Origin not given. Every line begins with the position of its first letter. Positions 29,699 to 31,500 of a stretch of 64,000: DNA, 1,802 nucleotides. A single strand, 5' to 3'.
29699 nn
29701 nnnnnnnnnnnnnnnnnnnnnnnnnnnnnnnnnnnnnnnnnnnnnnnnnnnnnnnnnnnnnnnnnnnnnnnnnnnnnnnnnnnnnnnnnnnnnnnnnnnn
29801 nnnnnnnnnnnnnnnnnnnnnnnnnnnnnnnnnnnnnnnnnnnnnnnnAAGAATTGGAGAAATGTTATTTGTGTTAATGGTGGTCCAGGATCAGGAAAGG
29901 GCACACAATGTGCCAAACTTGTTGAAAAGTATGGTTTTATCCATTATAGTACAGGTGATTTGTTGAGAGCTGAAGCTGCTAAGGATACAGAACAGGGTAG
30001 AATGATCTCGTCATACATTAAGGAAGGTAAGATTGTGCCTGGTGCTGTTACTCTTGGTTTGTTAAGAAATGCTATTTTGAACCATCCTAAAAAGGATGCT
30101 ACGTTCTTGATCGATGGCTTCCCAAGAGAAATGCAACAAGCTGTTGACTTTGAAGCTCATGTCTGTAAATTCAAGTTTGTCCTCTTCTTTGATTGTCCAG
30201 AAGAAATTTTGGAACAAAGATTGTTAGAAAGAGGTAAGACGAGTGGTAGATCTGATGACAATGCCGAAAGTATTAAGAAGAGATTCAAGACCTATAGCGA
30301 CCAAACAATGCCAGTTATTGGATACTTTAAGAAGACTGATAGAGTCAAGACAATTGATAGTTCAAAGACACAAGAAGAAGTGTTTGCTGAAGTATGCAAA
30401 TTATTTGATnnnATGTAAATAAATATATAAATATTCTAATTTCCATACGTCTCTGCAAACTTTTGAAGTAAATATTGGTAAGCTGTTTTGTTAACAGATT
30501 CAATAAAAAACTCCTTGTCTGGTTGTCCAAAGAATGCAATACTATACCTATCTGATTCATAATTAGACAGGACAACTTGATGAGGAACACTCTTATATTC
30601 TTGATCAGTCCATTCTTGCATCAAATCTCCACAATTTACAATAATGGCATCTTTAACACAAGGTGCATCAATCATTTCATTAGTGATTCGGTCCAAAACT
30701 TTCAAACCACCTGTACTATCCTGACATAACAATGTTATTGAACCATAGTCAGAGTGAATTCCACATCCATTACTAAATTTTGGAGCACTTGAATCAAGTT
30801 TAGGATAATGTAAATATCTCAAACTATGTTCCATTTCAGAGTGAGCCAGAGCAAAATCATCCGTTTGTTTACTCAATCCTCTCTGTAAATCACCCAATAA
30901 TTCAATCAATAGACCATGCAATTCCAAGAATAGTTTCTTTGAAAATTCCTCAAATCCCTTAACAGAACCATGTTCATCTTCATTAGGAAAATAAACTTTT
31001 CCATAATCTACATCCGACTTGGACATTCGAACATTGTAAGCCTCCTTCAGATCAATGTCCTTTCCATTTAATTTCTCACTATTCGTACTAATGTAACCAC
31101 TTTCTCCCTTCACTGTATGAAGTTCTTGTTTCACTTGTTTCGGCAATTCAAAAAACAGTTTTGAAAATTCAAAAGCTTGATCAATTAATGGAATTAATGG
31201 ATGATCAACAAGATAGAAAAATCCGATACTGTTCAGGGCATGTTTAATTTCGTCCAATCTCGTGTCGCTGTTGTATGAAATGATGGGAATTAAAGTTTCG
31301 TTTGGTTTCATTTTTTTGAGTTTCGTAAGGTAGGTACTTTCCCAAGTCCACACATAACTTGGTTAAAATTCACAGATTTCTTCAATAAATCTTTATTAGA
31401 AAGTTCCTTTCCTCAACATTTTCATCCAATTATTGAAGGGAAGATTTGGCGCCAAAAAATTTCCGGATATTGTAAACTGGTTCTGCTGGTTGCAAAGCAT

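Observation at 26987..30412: Dually acylated pyruvate,phosphate dikinase fused to an adenylate kinase domain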

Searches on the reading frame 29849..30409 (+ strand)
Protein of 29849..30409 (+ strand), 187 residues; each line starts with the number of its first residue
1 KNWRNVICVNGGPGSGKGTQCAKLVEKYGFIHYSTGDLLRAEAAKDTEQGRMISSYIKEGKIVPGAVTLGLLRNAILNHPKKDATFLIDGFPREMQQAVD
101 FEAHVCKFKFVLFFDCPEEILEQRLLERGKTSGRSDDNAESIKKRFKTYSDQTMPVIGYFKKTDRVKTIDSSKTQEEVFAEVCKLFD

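Call 14: search_solved_structures(query=window:29849-30409:+, max_evalue=1e-10, show_alignments=4)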
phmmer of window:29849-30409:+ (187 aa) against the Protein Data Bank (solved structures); distinct sequences matched with E-value up to 1e-10: 93 (the best 60 are shown).
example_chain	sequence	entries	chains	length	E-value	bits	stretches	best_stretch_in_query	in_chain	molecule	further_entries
1uky_A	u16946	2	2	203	3e-62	212.8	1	5-182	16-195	URIDYLATE KINASE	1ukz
1qf9_A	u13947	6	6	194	2.3e-55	190.4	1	3-186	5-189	PROTEIN (URIDYLMONOPHOSPHATE/CYTIDYLMONOPHOSPHATE KINASE) | URIDYLMONOPHOSPHATE/CYTIDYLMONOPHOSPHATE KINASE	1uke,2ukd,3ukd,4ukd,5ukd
1tev_A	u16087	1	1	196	7.3e-52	179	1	6-187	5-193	UMP-CMP kinase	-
7e9v_A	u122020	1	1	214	9.8e-52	178.5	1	6-187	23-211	UMP-CMP kinase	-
1z83_A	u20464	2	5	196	6.3e-51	175.9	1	4-185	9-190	Adenylate kinase 1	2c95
3umf_A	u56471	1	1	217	9.1e-51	175.4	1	5-182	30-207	Adenylate kinase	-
3adk_A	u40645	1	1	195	1.9e-50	174.4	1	5-185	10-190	ADENYLATE KINASE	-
7x7s_A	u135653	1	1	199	2.8e-50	173.8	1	5-185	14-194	Adenylate kinase isoenzyme 1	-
5ycf_B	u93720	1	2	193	3.2e-49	170.4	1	5-187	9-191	Adenylate kinase isoenzyme 1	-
7de3_A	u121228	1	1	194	3.2e-49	170.3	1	5-185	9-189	Adenylate kinase isoenzyme 1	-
8x1g_A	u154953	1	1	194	3.2e-49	170.3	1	5-185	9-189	Adenylate kinase isoenzyme 1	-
5ycd_A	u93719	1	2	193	1.2e-48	168.5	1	5-187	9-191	Adenylayte kinase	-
5xru_A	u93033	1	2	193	2.4e-46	161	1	5-185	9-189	adenylate kinase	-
5xz2_A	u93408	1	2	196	2.9e-46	160.7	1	5-187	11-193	Adenylate kinase isoenzyme 1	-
5ycb_A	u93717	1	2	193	3.4e-46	160.5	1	5-185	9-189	adenylate kinase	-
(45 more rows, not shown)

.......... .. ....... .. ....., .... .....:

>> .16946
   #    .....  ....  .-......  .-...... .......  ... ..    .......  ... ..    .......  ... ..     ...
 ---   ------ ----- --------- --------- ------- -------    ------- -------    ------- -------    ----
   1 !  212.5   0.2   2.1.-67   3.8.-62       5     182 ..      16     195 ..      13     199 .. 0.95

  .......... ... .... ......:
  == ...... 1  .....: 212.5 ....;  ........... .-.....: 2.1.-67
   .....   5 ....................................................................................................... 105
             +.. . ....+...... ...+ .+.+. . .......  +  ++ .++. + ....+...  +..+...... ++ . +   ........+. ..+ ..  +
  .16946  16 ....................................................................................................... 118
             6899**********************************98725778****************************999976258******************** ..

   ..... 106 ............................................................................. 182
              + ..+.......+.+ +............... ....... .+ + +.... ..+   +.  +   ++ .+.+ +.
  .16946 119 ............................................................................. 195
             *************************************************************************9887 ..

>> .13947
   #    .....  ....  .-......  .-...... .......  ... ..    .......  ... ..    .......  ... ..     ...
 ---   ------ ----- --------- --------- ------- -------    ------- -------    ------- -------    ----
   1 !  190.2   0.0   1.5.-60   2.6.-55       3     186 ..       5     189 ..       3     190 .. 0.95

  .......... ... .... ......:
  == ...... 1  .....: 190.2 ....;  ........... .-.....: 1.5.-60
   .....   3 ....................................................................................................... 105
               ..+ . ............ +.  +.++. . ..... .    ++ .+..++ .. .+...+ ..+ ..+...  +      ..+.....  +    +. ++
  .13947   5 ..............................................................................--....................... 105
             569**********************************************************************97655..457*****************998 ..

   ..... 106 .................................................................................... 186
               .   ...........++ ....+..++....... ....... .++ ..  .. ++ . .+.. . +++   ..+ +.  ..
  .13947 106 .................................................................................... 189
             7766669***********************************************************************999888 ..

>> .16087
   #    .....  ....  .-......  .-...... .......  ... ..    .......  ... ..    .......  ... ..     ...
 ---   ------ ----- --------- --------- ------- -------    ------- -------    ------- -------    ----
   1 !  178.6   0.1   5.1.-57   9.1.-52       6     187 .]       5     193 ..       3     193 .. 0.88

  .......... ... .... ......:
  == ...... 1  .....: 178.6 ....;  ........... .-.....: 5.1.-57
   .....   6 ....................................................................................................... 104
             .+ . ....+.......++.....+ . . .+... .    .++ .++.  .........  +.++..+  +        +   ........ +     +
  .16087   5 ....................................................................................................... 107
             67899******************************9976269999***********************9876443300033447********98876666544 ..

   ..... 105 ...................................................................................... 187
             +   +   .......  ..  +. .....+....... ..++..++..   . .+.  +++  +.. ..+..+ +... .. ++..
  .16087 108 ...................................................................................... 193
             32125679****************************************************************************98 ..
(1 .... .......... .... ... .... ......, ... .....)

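Call 42: search_solved_structures(query=window:29849-30409:+, max_evalue=1e-50, show_alignments=5)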
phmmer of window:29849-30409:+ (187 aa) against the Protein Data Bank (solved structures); distinct sequences matched with E-value up to 1e-50: 6.
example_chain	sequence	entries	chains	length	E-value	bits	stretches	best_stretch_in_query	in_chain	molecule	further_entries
1uky_A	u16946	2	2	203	3e-62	212.8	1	5-182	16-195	URIDYLATE KINASE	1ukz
1qf9_A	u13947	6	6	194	2.3e-55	190.4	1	3-186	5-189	PROTEIN (URIDYLMONOPHOSPHATE/CYTIDYLMONOPHOSPHATE KINASE) | URIDYLMONOPHOSPHATE/CYTIDYLMONOPHOSPHATE KINASE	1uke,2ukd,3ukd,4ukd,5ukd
1tev_A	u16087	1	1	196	7.3e-52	179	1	6-187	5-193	UMP-CMP kinase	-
7e9v_A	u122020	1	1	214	9.8e-52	178.5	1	6-187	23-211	UMP-CMP kinase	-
1z83_A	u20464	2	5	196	6.3e-51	175.9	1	4-185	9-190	Adenylate kinase 1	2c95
3umf_A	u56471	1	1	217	9.1e-51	175.4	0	5-182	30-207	Adenylate kinase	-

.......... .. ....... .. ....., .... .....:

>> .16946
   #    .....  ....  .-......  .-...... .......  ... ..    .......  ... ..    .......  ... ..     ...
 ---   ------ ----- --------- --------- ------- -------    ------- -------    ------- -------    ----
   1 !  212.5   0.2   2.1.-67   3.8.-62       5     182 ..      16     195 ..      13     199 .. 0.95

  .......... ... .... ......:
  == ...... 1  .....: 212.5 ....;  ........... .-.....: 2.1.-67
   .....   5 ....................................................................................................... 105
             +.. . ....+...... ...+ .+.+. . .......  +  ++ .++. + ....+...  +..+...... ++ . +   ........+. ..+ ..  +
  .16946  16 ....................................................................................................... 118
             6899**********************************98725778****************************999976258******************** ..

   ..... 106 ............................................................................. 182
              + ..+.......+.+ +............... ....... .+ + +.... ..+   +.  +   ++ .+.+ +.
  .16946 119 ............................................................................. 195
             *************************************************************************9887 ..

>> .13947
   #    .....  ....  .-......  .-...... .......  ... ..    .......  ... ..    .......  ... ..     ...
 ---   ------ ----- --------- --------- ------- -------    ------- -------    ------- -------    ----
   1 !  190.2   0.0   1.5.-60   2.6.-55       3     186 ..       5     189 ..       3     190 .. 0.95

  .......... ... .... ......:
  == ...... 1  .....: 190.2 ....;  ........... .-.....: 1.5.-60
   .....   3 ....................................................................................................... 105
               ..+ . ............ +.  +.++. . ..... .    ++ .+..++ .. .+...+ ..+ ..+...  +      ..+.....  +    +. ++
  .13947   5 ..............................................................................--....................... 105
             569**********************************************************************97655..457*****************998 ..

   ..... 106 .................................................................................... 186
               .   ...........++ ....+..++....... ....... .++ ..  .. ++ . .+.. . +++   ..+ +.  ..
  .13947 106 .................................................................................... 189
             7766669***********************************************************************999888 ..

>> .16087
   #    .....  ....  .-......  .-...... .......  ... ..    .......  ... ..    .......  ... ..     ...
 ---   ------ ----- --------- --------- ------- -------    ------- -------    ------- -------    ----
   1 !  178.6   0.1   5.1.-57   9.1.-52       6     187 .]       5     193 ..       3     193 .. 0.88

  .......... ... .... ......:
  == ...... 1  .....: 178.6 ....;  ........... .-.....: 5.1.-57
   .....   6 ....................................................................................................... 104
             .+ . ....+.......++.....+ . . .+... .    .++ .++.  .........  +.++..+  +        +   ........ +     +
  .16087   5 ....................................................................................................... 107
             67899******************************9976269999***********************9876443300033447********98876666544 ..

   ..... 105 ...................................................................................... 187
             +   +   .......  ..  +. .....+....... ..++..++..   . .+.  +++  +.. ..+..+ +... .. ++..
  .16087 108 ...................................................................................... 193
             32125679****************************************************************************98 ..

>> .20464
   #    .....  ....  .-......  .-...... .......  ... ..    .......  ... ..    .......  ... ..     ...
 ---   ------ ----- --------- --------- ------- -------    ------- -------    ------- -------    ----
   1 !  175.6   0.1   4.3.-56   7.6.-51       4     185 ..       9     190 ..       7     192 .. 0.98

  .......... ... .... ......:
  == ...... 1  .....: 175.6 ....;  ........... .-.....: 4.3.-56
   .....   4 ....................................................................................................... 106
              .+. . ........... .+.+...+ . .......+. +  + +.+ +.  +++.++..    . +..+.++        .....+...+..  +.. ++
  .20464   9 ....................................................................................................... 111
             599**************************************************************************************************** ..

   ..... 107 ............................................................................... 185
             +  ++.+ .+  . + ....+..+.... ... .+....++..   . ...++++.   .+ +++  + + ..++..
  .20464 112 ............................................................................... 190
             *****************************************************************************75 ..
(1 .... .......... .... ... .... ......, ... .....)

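Call 43: search_protein_families(library=ncbifam, proteins=[window:29849-30409:+], max_evalue=0.00001)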
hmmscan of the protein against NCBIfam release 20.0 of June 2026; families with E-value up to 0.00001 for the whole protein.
window:29849-30409:+ (187 aa): 21 families
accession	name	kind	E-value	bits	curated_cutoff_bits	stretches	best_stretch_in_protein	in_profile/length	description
TIGR01359.1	UMP_CMP_kin_fam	subfamily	5.9e-68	228.4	207.6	1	6-186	1-184/185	UMP-CMP kinase family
TIGR01360.1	aden_kin_iso1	equivalog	3.2e-62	209.5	284.1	1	5-187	4-186/188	adenylate kinase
NF001381.0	PRK00279.1-3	equivalog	1.1e-46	159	187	1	8-186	4-185/188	adenylate kinase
TIGR01351.1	adk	subfamily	8e-46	156.3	168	2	9-128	4-127/212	adenylate kinase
NF011100.0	PRK14527.1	equivalog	4.4e-40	137.3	154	1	5-184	7-188/191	adenylate kinase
NF002700.0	PRK02496.1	equivalog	8.8e-39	133.1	262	1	9-184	6-180/184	adenylate kinase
NF001380.0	PRK00279.1-2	equivalog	1.4e-38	132.4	251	2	8-128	4-127/216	adenylate kinase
NF001385.0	PRK00279.2-3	equivalog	3e-34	118.5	315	2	6-125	6-127/213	adenylate kinase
NF011105.0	PRK14532.1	equivalog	2.1e-33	115.4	162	1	8-183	4-182/189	adenylate kinase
NF011101.0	PRK14528.1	equivalog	7.1e-33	113.9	195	1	7-182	4-182/187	adenylate kinase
NF001382.0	PRK00279.1-4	equivalog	3.5e-32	111.7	334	1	9-107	5-103/212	adenylate kinase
NF011104.0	PRK14531.1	equivalog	4.6e-32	111.2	160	1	10-184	8-180/183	adenylate kinase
NF001379.0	PRK00279.1-1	equivalog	1.1e-31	109.9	268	1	8-128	4-123/216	adenylate kinase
NF001384.0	PRK00279.2-2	equivalog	4.5e-31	108.1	152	1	7-185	5-185/191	adenylate kinase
NF010381.0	PRK13808.1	equivalog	9.2e-31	107.5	426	1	9-184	5-189/335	adenylate kinase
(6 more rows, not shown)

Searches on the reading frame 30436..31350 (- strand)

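Call 48: search_protein_families(library=pfam, proteins=[window:30436-31350:-], max_evalue=0.00001)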
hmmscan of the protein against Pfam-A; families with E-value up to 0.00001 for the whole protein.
window:30436-31350:- (304 aa): 2 families
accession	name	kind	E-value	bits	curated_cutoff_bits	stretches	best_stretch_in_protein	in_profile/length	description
PF03171.26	2OG-FeII_Oxy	-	8.8e-20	71.4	23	1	180-277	8-101/101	2OG-Fe(II) oxygenase superfamily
PF14226.12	DIOX_N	-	1.2e-15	58.6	27.3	1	22-123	2-112/117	non-haem dioxygenase in morphine synthesis N-terminal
